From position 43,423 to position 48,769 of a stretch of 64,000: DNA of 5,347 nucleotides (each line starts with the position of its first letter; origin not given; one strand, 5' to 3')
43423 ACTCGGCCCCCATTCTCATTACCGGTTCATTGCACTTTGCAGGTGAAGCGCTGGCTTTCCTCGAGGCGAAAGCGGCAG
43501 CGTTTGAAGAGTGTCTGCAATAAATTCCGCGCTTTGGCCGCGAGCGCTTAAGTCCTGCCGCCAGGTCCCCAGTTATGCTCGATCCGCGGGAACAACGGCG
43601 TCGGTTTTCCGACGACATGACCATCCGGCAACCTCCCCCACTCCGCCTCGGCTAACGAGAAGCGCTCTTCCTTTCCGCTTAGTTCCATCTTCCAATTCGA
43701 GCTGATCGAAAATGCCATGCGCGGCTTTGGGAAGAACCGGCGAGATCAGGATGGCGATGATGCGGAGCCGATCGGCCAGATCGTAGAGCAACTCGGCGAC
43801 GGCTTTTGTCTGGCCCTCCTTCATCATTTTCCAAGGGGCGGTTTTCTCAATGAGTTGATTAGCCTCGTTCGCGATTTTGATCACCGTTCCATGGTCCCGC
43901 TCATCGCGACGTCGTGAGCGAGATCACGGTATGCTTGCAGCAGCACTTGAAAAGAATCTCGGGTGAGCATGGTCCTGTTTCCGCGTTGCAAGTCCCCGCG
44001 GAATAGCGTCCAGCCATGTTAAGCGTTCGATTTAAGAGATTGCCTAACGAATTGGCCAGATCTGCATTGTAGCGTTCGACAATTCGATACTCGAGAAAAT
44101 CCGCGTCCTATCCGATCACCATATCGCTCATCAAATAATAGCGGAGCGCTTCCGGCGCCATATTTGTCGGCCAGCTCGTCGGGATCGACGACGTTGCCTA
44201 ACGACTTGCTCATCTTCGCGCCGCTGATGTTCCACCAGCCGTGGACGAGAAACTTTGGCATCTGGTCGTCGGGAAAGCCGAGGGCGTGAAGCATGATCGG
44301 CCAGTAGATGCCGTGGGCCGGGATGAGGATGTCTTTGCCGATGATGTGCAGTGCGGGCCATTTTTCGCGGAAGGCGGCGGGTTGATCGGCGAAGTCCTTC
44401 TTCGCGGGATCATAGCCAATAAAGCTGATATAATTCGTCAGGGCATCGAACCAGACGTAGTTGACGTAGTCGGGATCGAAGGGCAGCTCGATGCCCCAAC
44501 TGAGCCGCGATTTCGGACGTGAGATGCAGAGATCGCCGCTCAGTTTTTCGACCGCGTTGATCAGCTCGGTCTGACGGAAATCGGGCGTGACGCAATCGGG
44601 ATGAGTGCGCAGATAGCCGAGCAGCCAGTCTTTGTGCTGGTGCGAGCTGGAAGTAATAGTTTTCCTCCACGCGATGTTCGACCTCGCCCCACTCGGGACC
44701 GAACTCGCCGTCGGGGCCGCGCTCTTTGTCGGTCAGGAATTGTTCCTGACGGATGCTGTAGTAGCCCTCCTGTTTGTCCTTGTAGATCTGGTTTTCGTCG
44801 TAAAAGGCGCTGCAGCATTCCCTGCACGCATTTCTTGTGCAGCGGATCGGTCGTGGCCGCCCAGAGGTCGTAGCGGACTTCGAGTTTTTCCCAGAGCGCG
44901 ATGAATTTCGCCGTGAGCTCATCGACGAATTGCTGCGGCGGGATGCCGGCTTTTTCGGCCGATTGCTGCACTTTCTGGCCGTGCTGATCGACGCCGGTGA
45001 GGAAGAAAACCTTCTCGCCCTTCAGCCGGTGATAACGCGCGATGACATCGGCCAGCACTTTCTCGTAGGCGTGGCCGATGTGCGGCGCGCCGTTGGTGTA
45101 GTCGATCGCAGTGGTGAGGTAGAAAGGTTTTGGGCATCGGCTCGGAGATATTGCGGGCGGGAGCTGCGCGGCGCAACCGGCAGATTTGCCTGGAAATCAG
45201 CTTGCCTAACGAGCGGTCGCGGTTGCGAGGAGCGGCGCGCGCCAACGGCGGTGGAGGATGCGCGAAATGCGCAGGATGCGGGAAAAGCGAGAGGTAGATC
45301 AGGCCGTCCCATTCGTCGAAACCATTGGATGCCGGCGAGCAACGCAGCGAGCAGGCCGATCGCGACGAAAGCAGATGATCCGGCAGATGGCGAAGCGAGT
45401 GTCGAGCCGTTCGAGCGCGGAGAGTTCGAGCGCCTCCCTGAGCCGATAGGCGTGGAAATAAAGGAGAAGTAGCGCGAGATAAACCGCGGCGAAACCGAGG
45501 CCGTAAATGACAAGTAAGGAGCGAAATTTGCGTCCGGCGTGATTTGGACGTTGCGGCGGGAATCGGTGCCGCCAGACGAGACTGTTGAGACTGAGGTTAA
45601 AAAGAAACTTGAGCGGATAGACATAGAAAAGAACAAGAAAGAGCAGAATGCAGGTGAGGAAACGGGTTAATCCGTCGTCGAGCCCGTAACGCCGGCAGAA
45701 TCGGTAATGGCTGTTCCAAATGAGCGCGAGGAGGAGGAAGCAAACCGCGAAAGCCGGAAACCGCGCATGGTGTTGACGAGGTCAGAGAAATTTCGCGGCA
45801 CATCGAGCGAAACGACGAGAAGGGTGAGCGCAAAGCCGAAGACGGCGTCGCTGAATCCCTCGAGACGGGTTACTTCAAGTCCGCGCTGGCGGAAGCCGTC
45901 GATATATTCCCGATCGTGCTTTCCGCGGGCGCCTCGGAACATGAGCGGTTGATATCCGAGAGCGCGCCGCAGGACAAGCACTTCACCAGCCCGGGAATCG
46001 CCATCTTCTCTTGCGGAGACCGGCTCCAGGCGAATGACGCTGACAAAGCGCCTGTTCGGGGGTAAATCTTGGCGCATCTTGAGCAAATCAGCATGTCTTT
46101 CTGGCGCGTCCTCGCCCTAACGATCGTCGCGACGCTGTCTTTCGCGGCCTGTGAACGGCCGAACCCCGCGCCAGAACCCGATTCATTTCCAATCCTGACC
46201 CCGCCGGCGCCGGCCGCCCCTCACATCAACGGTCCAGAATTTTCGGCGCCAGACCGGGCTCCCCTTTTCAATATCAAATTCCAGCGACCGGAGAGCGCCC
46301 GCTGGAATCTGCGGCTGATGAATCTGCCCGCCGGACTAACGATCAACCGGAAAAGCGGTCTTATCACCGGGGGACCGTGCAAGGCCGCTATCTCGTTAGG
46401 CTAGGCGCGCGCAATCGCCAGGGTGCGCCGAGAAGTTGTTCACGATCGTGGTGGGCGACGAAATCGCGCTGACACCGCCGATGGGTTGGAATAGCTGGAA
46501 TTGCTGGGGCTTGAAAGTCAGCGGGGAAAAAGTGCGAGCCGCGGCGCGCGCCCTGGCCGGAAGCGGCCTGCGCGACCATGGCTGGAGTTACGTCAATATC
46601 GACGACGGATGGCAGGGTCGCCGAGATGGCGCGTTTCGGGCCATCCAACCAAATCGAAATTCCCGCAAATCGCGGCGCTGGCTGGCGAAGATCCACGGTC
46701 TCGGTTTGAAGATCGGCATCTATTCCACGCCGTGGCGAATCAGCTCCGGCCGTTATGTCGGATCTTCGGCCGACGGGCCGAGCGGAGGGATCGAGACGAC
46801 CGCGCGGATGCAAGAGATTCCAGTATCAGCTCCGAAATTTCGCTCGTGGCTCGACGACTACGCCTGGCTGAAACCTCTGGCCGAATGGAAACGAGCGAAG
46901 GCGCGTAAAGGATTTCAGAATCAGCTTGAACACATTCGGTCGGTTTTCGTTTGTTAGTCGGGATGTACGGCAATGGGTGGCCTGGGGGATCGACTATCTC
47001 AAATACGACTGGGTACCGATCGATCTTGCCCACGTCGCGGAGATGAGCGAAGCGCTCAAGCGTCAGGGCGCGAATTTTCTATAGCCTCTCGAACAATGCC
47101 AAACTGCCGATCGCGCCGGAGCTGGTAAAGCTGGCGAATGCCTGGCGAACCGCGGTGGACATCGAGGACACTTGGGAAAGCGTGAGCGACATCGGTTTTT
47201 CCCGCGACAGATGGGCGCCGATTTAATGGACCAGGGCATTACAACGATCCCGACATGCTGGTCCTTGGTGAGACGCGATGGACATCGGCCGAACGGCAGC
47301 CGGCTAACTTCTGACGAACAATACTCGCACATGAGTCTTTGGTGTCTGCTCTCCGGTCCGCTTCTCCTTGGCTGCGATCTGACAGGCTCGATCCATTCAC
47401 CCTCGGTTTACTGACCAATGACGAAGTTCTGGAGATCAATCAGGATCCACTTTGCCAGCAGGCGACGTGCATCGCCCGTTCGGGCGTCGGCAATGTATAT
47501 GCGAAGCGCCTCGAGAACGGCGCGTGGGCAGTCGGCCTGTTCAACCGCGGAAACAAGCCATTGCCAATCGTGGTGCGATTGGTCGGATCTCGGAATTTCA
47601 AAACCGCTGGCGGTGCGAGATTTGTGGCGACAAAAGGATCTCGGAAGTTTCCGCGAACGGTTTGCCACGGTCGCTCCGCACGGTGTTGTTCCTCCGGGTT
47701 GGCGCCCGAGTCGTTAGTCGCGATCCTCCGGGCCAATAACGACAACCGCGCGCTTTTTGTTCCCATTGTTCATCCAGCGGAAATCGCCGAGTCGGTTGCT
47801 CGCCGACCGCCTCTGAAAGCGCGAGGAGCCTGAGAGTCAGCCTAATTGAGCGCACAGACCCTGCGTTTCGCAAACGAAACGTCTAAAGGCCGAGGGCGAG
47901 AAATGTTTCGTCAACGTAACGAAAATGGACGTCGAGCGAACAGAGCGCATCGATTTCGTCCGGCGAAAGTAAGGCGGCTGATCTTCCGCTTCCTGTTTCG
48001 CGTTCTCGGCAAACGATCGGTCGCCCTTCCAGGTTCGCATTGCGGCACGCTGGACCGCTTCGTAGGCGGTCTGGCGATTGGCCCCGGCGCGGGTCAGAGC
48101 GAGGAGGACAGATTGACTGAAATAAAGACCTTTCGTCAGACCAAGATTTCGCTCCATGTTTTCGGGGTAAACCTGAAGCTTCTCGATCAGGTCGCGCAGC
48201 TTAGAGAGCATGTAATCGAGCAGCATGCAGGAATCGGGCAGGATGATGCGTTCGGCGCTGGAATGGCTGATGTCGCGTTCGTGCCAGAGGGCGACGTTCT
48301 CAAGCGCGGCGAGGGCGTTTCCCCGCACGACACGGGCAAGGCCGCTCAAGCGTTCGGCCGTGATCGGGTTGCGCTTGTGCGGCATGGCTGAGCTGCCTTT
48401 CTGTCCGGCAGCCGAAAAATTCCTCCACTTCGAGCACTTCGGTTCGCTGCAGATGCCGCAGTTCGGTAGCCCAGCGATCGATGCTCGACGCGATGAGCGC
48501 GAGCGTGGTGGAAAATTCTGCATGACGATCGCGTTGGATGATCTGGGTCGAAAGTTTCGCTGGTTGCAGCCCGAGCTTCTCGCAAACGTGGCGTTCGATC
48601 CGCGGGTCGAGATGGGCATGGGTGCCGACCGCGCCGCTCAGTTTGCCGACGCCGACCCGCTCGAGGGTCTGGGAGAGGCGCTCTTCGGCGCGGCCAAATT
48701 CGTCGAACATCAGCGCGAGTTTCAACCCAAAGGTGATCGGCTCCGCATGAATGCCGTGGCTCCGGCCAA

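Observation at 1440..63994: Hyper-abundant 8/9-mer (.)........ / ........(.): about 25 exact copies where about 2 are expected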

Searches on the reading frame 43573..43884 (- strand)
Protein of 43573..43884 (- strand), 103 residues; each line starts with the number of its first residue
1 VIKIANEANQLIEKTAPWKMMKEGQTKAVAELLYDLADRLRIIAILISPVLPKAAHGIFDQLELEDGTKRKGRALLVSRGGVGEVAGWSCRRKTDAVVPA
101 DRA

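Call 26: search_protein_families(library=pfam, proteins=[window:43573-43884:-], max_evalue=0.01)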
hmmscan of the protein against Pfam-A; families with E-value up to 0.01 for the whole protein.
window:43573-43884:- (103 aa): 1 family
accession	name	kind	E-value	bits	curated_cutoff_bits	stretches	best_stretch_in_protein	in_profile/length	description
PF19303.5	Anticodon_3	-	1.6e-06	28.5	23.5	1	8-68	48-107/152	Anticodon binding domain of methionyl tRNA ligase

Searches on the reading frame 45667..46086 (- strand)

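Call 26: search_protein_families(library=pfam, proteins=[window:45667-46086:-], max_evalue=0.01)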
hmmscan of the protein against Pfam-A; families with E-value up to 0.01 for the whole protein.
window:45667-46086:- (139 aa): 1 family
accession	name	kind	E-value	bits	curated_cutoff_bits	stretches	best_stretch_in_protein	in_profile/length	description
PF06736.16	TMEM175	-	1.1e-05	26.3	25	1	74-101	1-33/88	Endosomal/lysosomal potassium channel TMEM175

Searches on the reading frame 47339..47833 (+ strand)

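Call 26: search_protein_families(library=pfam, proteins=[window:47339-47833:+], max_evalue=0.01)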
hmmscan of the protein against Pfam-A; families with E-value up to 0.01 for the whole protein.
window:47339-47833:+ (164 aa): 1 family
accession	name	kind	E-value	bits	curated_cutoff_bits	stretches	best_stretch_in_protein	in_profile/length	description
PF17801.7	Melibiase_C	-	0.0027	18.2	22.9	1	53-72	6-23/71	Alpha galactosidase C-terminal beta sandwich domain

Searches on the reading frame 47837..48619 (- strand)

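Call 26: search_protein_families(library=pfam, proteins=[window:47837-48619:-], max_evalue=0.01)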
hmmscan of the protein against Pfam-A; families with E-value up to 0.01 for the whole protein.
window:47837-48619:- (260 aa): 2 families
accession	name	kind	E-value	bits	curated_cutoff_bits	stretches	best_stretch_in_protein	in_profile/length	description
PF10397.14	ADSL_C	-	1.1e-13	51.7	32.7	1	164-212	1-50/79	Adenylosuccinate lyase C-terminus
PF00206.25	Lyase_1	-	6.5e-09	36.1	27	1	57-100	270-312/312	Lyase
